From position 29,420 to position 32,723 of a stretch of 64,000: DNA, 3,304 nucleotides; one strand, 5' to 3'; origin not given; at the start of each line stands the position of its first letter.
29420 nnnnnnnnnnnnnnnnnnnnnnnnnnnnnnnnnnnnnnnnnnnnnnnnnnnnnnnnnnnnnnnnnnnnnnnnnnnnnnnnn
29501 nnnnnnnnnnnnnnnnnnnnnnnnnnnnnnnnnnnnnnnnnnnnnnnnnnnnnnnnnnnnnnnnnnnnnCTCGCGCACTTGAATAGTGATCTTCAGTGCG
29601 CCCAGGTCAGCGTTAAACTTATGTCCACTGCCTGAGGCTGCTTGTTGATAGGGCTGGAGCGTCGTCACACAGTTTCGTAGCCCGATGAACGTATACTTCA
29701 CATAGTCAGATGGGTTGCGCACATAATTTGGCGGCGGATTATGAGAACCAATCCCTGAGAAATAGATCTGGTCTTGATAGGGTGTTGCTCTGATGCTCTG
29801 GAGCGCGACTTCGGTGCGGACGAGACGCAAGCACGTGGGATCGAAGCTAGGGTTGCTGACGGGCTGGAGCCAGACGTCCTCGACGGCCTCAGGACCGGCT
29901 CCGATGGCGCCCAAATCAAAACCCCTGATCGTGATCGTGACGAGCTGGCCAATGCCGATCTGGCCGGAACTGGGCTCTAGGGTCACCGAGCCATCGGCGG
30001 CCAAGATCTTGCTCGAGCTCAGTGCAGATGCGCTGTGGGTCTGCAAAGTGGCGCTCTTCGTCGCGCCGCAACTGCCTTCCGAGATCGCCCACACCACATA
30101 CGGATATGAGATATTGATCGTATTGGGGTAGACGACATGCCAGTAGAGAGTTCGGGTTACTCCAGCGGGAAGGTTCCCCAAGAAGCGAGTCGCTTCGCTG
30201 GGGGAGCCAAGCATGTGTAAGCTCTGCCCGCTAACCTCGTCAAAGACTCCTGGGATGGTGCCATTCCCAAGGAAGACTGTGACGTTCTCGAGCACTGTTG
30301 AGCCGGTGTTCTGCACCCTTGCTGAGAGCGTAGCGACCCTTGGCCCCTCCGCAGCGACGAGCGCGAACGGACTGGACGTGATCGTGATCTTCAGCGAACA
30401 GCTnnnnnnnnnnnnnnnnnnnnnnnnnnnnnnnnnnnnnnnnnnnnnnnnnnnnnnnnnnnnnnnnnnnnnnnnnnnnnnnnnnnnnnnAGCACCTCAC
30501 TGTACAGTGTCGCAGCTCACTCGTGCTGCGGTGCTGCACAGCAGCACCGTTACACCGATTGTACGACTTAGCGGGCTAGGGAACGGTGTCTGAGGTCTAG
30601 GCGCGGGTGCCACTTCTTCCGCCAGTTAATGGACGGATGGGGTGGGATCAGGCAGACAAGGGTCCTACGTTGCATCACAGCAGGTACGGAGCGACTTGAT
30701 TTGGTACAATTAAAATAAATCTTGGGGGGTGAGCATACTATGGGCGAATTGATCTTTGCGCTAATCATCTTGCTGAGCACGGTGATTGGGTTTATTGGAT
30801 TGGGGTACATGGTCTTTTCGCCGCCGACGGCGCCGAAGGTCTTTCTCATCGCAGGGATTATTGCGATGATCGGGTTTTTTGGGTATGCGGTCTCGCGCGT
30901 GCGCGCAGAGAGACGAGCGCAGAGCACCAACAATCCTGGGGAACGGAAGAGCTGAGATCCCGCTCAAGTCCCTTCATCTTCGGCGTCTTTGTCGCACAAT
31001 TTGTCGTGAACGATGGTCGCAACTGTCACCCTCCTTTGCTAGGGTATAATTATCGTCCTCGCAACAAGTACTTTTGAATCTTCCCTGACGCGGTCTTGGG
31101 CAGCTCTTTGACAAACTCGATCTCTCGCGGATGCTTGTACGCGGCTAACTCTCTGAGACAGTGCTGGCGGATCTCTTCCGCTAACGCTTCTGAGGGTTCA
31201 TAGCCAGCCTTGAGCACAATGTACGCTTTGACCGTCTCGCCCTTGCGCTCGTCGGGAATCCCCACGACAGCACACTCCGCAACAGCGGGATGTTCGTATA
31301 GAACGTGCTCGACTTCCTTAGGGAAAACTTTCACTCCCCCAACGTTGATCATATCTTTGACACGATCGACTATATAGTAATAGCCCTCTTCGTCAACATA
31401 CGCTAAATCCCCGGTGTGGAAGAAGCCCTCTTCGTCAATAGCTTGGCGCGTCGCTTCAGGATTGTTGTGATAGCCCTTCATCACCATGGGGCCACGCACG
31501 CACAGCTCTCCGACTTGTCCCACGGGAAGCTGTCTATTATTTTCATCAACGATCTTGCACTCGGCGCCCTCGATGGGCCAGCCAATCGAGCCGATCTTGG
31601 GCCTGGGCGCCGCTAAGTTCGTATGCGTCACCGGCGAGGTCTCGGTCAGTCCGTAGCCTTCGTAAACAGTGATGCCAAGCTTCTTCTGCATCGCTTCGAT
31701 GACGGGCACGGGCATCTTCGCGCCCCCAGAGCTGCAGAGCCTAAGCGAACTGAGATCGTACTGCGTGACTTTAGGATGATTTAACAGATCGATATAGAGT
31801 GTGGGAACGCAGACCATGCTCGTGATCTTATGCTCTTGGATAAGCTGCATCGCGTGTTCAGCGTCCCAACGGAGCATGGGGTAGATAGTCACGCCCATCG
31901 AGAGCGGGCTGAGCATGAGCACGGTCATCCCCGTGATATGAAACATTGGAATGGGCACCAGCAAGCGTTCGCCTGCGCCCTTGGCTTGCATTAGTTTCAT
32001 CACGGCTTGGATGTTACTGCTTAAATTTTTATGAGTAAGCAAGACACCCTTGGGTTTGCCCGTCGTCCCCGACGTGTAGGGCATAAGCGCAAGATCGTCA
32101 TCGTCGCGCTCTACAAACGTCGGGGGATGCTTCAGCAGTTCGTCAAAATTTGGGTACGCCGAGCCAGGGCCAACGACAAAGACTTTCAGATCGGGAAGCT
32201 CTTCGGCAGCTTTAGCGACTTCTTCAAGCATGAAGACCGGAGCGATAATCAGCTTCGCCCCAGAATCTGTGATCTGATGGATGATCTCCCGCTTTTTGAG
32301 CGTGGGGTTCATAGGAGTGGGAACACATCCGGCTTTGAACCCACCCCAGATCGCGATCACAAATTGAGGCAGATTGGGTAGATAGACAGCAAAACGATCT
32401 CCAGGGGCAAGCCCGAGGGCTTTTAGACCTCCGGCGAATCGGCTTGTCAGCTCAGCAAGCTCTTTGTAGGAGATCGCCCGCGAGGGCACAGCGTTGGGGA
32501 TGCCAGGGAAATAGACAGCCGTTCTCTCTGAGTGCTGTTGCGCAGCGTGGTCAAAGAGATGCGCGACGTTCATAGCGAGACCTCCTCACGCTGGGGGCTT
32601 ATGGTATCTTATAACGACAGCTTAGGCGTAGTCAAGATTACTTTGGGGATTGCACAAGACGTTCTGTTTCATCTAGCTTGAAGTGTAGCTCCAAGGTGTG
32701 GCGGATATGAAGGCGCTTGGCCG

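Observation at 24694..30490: Translationally coupled operon: DUF11/dockerin giant protein, cohesin-like lipoprotein, OM barrel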

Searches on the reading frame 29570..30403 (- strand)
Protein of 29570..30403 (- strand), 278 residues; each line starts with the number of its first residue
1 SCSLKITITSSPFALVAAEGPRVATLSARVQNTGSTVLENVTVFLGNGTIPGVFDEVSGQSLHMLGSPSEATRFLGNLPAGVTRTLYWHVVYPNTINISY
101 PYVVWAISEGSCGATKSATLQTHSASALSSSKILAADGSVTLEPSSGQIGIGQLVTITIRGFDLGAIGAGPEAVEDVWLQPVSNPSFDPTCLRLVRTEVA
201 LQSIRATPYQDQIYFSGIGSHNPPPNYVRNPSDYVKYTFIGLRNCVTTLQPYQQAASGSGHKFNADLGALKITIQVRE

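Call 97: search_solved_structures(query=window:29570-30403:-, max_evalue=10)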
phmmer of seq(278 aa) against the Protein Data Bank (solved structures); distinct sequences matched with E-value up to 10: 0.

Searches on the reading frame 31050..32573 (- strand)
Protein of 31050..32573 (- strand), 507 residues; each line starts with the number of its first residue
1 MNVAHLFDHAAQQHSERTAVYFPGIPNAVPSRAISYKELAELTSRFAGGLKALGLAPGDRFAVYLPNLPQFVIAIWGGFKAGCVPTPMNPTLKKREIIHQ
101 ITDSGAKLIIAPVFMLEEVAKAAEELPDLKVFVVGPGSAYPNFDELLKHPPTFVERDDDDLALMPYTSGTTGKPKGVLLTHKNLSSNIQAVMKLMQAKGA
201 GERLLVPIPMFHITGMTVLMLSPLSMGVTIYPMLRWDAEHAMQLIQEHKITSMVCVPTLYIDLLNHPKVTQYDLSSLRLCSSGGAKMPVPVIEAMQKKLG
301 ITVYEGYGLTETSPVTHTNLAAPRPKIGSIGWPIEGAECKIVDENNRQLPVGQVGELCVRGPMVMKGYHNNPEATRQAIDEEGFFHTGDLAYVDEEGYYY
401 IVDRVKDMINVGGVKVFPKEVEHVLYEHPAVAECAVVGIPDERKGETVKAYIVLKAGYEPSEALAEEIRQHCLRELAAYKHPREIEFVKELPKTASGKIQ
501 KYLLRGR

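Call 15: search_protein_families(library=pfam, proteins=[window:31050-32573:-], max_evalue=0.001)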
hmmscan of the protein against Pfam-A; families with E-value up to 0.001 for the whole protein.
window:31050-32573:- (507 aa): 2 families
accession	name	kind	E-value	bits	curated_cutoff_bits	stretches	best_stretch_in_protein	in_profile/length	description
PF00501.34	AMP-binding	-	1.2e-102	344.1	29.9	1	7-369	1-384/384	AMP-binding enzyme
PF13193.12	AMP-binding_C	-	4.6e-29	101.6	24.5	1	420-498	1-76/76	AMP-binding enzyme C-terminal domain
